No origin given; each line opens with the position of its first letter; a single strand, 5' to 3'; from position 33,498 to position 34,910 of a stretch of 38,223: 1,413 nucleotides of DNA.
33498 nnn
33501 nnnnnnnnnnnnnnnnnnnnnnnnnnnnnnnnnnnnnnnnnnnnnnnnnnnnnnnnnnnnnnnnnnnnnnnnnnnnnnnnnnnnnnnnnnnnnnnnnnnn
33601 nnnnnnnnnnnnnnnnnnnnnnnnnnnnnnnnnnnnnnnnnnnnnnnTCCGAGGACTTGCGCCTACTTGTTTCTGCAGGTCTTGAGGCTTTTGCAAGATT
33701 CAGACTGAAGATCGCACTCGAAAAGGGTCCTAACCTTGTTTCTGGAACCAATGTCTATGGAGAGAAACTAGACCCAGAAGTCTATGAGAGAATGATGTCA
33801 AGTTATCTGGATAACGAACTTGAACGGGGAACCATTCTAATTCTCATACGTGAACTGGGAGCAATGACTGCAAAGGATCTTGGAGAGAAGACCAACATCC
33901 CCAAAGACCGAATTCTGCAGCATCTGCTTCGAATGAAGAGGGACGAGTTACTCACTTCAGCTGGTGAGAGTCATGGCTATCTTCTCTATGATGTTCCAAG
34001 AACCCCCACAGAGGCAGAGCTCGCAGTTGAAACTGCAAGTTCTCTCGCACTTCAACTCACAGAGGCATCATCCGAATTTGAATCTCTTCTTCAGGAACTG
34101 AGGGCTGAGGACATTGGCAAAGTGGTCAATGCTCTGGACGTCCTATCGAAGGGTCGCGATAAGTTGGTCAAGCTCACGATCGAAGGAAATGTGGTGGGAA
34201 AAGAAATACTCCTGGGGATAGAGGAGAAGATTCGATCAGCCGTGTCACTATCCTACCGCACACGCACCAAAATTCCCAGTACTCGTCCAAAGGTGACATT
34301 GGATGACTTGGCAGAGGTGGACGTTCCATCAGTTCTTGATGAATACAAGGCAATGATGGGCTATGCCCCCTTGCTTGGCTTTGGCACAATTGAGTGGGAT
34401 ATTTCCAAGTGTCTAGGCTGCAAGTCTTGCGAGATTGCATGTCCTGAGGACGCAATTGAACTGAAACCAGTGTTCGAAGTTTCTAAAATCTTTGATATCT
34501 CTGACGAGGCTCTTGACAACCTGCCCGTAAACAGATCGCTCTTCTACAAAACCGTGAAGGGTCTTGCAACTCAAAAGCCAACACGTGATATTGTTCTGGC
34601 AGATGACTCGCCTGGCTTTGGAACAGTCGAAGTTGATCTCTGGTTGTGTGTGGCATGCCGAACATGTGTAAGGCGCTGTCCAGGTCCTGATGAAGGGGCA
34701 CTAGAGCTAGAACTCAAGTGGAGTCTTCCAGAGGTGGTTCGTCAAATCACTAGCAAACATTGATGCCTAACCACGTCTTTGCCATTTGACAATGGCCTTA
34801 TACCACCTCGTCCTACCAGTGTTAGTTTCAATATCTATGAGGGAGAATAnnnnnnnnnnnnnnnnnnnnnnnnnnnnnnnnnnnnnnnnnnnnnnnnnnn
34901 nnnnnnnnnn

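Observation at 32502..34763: Hdr-coupled 753-aa orphan joining a helical region, two winged-helix modules and a split 2x[4Fe-4S] domain; candidate novel redox-sensing or scaffolding component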

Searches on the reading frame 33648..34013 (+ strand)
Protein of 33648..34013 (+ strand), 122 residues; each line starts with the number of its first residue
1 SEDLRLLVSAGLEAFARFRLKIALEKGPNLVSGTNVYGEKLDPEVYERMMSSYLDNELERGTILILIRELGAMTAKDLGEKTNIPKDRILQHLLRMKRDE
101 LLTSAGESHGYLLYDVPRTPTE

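Call 44: find_homologous_proteins(query=A2, max_evalue=0.001)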
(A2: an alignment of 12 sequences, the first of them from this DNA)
Query A2 (12 sequences) (122 aa, profile of the alignment): 62 proteins with E <= 0.001 among 1450 candidates.
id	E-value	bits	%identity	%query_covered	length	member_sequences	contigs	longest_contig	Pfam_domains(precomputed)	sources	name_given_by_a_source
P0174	2.4e-40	155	32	74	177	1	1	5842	PF02662.22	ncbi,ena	-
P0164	2.6e-39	151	32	84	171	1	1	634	-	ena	-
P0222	6.2e-35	137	31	73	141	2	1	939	-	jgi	jgi:hypothetical protein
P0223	1.6e-34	136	29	70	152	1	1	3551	-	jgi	jgi:DNA-binding transcriptional ArsR family regulator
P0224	3.8e-34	135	89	95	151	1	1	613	-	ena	-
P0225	8.2e-34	134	27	75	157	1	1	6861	-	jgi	jgi:F420-non-reducing hydrogenase iron-sulfur subunit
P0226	6.6e-33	131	24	77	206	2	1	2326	PF12840.14,PF02662.22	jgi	jgi:DNA-binding transcriptional ArsR family regulator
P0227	8.0e-33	130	28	75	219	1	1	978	PF02662.22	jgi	jgi:coenzyme F420-reducing hydrogenase delta subunit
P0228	1.6e-32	129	26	77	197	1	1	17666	PF12840.14,PF01022.27,PF02662.22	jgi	-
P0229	5.6e-32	128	26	77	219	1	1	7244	PF12840.14,PF02662.22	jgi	jgi:coenzyme F420-reducing hydrogenase delta subunit/predicted transcriptional regulator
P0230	1.8e-31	126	29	73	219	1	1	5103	PF12840.14,PF01022.27,PF02662.22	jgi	-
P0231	1.9e-31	126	30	65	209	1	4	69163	PF02662.22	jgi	jgi:predicted transcriptional regulator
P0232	4.3e-31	125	23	77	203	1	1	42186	PF02662.22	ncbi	-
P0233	1.1e-30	123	33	81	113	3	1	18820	-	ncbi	ncbi:MAG: hypothetical protein ACYTKD_07425 [Planctomycetota bacterium]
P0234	2.1e-30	123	35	70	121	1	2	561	-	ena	-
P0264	2.7e-19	87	29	57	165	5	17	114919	-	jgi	jgi:DNA-binding NtrC family response regulator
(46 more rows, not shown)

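Call 45: find_encoding_contigs(protein=P0231, flank=7000, max_places=1)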
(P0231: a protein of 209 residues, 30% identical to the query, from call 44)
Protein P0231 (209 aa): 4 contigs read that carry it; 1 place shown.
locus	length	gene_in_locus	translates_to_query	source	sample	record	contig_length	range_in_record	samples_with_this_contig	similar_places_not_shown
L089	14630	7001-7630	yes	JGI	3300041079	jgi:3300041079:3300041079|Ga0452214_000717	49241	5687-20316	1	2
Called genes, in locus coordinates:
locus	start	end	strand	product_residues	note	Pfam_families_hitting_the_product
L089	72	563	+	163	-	PF01880:Desulfoferrodox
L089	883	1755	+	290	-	PF00890:FAD_binding_2 (weak), PF01266:DAO, PF07992:Pyr_redox_2 (weak), PF12831:FAD_oxidored, PF13450:NAD_binding_8 (weak), PF00037:Fer4 (weak), PF12797:Fer4_2 (weak), PF01257:2Fe-2S_thioredx, +4 more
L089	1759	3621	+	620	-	PF01512:Complex1_51K, PF10531:SLBB (weak), PF10589:NADH_4Fe-4S, PF12837:Fer4_6 (faint), PF12838:Fer4_7 (weak), PF13237:Fer4_10 (weak), PF14697:Fer4_21 (weak), PF00037:Fer4 (weak)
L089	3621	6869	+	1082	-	PF13510:Fer2_4, PF12838:Fer4_7 (weak), PF14697:Fer4_21 (weak), PF00037:Fer4 (weak), PF07992:Pyr_redox_2, PF13450:NAD_binding_8, PF12838:Fer4_7, PF14697:Fer4_21, +12 more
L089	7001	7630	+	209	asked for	PF02662:FlpD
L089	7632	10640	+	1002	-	PF12831:FAD_oxidored (weak), PF00037:Fer4 (weak), PF07992:Pyr_redox_2, PF00890:FAD_binding_2 (weak), PF07992:Pyr_redox_2, PF12831:FAD_oxidored (weak), PF13187:Fer4_9, PF13237:Fer4_10, +16 more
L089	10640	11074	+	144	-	PF02662:FlpD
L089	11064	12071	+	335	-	PF04432:FrhB_FdhB_C, PF13746:Fer4_18 (faint), PF12797:Fer4_2 (faint), PF13237:Fer4_10 (faint), PF13183:Fer4_8, PF13187:Fer4_9 (weak), PF13534:Fer4_17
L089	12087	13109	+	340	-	PF12838:Fer4_7 (faint), PF00037:Fer4 (faint), PF12797:Fer4_2 (faint), PF17179:Fer4_22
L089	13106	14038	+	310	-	PF00175:NAD_binding_1, PF10418:DHODB_Fe-S_bind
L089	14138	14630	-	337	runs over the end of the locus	PF26550:Tricorn_2nd (faint), PF26549:Tricorn_N (faint)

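Call 46: find_encoding_contigs(protein=P0233, flank=7000, max_places=1)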
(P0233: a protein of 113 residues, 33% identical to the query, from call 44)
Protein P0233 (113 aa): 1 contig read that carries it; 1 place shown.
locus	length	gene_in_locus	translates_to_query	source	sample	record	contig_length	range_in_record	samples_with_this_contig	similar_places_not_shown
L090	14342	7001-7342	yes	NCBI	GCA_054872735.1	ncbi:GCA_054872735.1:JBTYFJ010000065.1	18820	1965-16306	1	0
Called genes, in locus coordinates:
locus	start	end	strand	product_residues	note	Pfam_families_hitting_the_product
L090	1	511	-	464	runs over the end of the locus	PF01029:NusB, PF22458:RsmF-B_ferredox, PF01135:PCMT (weak), PF01189:Methyltr_RsmB-F, PF01209:Ubie_methyltran (weak), PF13649:Methyltransf_25, PF13847:Methyltransf_31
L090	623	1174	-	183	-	PF08207:EFP_N, PF01132:EFP, PF09285:Elong-fact-P_C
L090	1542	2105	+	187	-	PF13183:Fer4_8, PF13187:Fer4_9, PF13237:Fer4_10 (weak), PF13534:Fer4_17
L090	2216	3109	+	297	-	PF02754:CCG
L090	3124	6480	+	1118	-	PF12831:FAD_oxidored (weak), PF00037:Fer4 (weak), PF07992:Pyr_redox_2 (weak), PF01494:FAD_binding_3 (weak), PF13738:Pyr_redox_3 (weak), PF00890:FAD_binding_2 (weak), PF07992:Pyr_redox_2, PF13450:NAD_binding_8, +13 more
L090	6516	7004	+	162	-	-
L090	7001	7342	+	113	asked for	-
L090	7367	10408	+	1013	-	PF07992:Pyr_redox_2, PF12831:FAD_oxidored (weak), PF00037:Fer4, PF13183:Fer4_8 (weak), PF13187:Fer4_9 (weak), PF13237:Fer4_10 (weak), PF07992:Pyr_redox_2, PF13450:NAD_binding_8, +12 more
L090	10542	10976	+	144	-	PF02662:FlpD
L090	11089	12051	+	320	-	PF13187:Fer4_9 (faint), PF13237:Fer4_10 (faint), PF12797:Fer4_2 (faint), PF13183:Fer4_8 (weak)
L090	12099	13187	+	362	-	PF14697:Fer4_21 (faint), PF00037:Fer4 (faint), PF12797:Fer4_2 (faint), PF12837:Fer4_6 (faint), PF13237:Fer4_10 (faint), PF17179:Fer4_22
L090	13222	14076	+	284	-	PF00970:FAD_binding_6 (weak), PF00175:NAD_binding_1, PF10418:DHODB_Fe-S_bind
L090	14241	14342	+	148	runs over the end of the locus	PF01597:GCV_H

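Call 47: find_encoding_contigs(protein=P0264, flank=7000, max_places=1)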
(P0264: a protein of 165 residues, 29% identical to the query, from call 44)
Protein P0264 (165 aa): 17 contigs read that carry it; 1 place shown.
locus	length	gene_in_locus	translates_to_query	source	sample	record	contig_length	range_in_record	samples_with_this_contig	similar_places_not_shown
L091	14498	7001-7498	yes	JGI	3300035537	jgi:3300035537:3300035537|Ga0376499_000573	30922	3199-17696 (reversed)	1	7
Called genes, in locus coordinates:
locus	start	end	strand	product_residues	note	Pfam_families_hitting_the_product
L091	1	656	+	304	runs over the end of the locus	PF02445:NadA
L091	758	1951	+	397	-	PF05977:MFS_3 (faint), PF07690:MFS_1, PF12832:MFS_1_like (weak), PF00083:Sugar_tr, PF12832:MFS_1_like, PF07690:MFS_1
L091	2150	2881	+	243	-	PF13183:Fer4_8, PF13237:Fer4_10 (weak), PF12838:Fer4_7 (weak), PF13187:Fer4_9, PF13534:Fer4_17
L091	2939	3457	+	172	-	PF02754:CCG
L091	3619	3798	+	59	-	PF00890:FAD_binding_2 (weak), PF01266:DAO (weak), PF07992:Pyr_redox_2 (weak), PF12831:FAD_oxidored, PF13450:NAD_binding_8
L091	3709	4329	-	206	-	-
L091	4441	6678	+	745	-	PF07992:Pyr_redox_2 (weak), PF00890:FAD_binding_2, PF07992:Pyr_redox_2, PF13450:NAD_binding_8, PF00037:Fer4, PF12838:Fer4_7, PF13187:Fer4_9, PF14697:Fer4_21, +6 more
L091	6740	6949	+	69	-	PF02662:FlpD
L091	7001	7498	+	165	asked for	-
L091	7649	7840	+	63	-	PF00890:FAD_binding_2, PF01134:GIDA (weak), PF01266:DAO (weak), PF07992:Pyr_redox_2 (weak), PF12831:FAD_oxidored, PF13450:NAD_binding_8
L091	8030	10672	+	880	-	PF00037:Fer4 (faint), PF12837:Fer4_6 (faint), PF14697:Fer4_21 (faint), PF07992:Pyr_redox_2, PF13450:NAD_binding_8, PF12838:Fer4_7, PF13187:Fer4_9 (weak), PF13237:Fer4_10 (weak), +3 more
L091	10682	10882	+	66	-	PF02662:FlpD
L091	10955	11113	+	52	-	PF02662:FlpD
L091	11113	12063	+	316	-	PF13187:Fer4_9 (faint), PF12797:Fer4_2 (faint), PF00037:Fer4 (faint), PF13183:Fer4_8 (weak)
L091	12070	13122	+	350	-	PF13183:Fer4_8 (faint), PF13534:Fer4_17 (faint), PF12797:Fer4_2 (faint), PF13237:Fer4_10 (faint), PF17179:Fer4_22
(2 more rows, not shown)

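Call 51: search_solved_structures(query=A2, max_evalue=10, show_alignments=3)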
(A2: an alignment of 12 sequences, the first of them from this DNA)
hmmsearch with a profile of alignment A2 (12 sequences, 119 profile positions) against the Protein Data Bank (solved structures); distinct sequences matched with E-value up to 10: 114 (the best 60 are shown).
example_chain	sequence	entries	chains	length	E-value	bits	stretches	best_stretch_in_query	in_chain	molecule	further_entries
3jth_A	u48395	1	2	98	9e-07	31.7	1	49-115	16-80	Transcription activator HlyU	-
5znx_A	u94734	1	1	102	9.8e-07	31.6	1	49-115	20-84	Transcriptional activator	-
4k2e_A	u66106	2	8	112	4.2e-06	29.6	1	48-114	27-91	Transcriptional activator HlyU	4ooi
2lkp_A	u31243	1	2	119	7.1e-05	25.6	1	58-113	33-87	HTH-type transcriptional regulator NmtR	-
2p4w_A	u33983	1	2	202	0.00013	24.8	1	43-103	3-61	Transcriptional regulatory protein arsR family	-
1uly_A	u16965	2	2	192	0.00016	24.5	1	56-108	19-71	hypothetical protein PH1932 | hypothetical transcription regulator protein, PH1932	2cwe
3bdd_A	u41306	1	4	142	0.00025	23.8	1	36-107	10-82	Regulatory protein MarR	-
9sgv_A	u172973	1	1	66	0.00043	23.1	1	60-102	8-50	Ap3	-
3cuo_A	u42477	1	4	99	0.00055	22.7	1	58-115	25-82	Uncharacterized HTH-type transcriptional regulator ygaV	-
7ueb_E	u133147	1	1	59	0.00075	22.3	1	61-102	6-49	PscE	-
8qkf_A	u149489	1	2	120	0.00097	22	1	59-114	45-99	ArsR family transcriptional regulator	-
1r22_A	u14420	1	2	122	0.0015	21.3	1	56-115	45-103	Transcriptional repressor smtB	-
2quf_A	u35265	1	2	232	0.0017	21.1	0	75-108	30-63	Transcription Factor PF0095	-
3tgn_A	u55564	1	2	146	0.0019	21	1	60-108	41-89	Adc operon repressor AdcR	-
6o8k_A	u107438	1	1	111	0.002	20.9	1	59-114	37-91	Transcriptional regulator, ArsR family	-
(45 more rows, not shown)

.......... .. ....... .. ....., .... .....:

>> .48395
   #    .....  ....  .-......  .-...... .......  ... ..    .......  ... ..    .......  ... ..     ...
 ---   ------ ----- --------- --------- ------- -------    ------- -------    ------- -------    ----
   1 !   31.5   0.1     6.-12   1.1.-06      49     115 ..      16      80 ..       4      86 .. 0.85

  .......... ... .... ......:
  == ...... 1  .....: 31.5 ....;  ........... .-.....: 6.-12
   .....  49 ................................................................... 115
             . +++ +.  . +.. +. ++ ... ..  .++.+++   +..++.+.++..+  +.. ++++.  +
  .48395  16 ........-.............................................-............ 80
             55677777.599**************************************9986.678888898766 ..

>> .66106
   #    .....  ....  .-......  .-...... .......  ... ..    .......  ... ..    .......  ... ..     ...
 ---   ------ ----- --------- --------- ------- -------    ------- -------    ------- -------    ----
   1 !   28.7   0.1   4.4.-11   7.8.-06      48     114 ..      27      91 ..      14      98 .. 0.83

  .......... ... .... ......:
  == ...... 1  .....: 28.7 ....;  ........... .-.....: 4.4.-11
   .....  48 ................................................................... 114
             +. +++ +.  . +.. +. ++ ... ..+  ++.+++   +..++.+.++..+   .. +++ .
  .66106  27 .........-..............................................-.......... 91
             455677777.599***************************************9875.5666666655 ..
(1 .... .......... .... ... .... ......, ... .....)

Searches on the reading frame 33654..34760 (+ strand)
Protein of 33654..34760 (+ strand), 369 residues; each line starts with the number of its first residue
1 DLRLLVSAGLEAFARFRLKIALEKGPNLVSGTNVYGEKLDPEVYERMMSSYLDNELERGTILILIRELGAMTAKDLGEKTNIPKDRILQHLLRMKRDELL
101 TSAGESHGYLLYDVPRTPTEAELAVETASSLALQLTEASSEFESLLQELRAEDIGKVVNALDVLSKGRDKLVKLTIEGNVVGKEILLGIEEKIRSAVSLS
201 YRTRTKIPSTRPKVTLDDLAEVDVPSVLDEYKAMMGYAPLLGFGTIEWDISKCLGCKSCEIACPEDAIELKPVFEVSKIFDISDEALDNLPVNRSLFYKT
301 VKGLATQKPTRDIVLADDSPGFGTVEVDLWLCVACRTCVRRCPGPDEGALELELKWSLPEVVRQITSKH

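Call 63: predict_structure(alignment_id=A3)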
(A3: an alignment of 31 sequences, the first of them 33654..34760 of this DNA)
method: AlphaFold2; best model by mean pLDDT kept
length: 369 residues; sequences in the alignment: 31
mean_pLDDT: 68.2   pTM: 0.36
mean pLDDT of the five models: 68.2, 63.7, 62.4, 55.7, 54.4
residues with pLDDT >= 90: 3; 70-90: 202; 50-70: 127; < 50: 37
segments of 3 or more residues with pLDDT < 50: 206-240
pLDDT, mean of each block of 10 residues (from residue 1): 68 72 59 61 76 83 85 87 88 84 82 74 71 75 72 70 74 64 59 61 48 35 34 37 68 75 79 69 72 70 72 65 67 74 69 65 56
secondary structure, 60 per line:
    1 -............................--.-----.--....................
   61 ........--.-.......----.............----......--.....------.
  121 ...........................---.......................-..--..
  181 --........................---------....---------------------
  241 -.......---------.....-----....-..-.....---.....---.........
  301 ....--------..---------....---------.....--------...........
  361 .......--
elements in order: H2-29 H41-68 H73-79 H84-96 E101-106 E109-113 H120-147 H151-173 H183-206 H216-219 E242-248 H258-262 E268-271 H276-280 H284-288 H292-304 E324-327 H337-341 E350-357 H358-367

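Call 66: fold_search(model_id=the predicted structure, library=pdb)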
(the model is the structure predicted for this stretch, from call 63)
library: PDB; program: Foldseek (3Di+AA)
matches with E <= 10: 1154; with E <= 0.001: 0
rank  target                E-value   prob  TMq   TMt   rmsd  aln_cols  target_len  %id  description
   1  6cip_D                2.3e-03  0.97  0.18  0.06  15.0       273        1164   16  Pyruvate:ferredoxin oxidoreductase from Moorella thermoacetica with acetyl-TPP bound (released 2018-03-28)
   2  6cio_E                2.4e-03  0.97  0.18  0.06  16.3       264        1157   16  Pyruvate:ferredoxin oxidoreductase from Moorella thermoacetica with lactyl-TPP bound (released 2018-03-28)
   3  6cin_D                4.0e-03  0.95  0.18  0.06  15.5       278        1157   15  Crystal structure of pyruvate:ferredoxin oxidoreductase from Moorella thermoacetica (released 2018-03-28)
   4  6ciq_B                4.0e-03  0.94  0.18  0.06  16.1       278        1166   16  Pyruvate:ferredoxin oxidoreductase from Moorella thermoacetica with coenzyme A bound (released 2018-03-28)
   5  1ku9_A                7.8e-03  1.00  0.16  0.36  18.1       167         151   12  X-ray Structure of a Methanococcus jannaschii DNA-Binding Protein: Implications for Antibiotic Resistance in Staphyloc (released 2002-12-25)
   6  5t5i_F                8.2e-03  0.44  0.08  0.09  23.1       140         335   24  TUNGSTEN-CONTAINING FORMYLMETHANOFURAN DEHYDROGENASE FROM METHANOTHERMOBACTER WOLFEII, ORTHORHOMBIC FORM AT 1.9 A (released 2016-10-19)
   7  9gm7_C                1.1e-02  0.25  0.11  0.10  47.2       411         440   10  MukBEF in a nucleotide-bound state with open neck gate (monomer) (released 2025-03-26)
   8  5jlu                  1.6e-02  1.00  0.15  0.39  16.9       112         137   18  Crystal Structure of Adhesin competence repressor (AdcR) from Streptococcus pyogenes (released 2017-05-03)
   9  4nb5_B                1.7e-02  0.99  0.15  0.35  13.1       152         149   10  Crystal Structure of a transcriptional regulator (released 2014-04-23)
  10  4nb5_A                2.0e-02  0.99  0.15  0.36  11.4       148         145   10  Crystal Structure of a transcriptional regulator (released 2014-04-23)
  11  8iue_P                2.1e-02  0.96  0.15  0.18  13.5       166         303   14  RNA polymerase III pre-initiation complex melting complex 1 (released 2023-05-24)
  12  5jbr_A                2.2e-02  0.97  0.16  0.36  13.4       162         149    9  Crystal structure of uncharacterized protein Bcav_2135 from Beutenbergia cavernae (released 2016-04-20)
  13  6tut_O                2.2e-02  0.91  0.16  0.11  17.6       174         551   16  Cryo-EM structure of the RNA Polymerase III-Maf1 complex (released 2020-02-19)
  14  4nb5_C                2.5e-02  0.99  0.16  0.37  13.1       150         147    9  Crystal Structure of a transcriptional regulator (released 2014-04-23)
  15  4nb5_D                2.5e-02  0.99  0.16  0.36  11.3       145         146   10  Crystal Structure of a transcriptional regulator (released 2014-04-23)
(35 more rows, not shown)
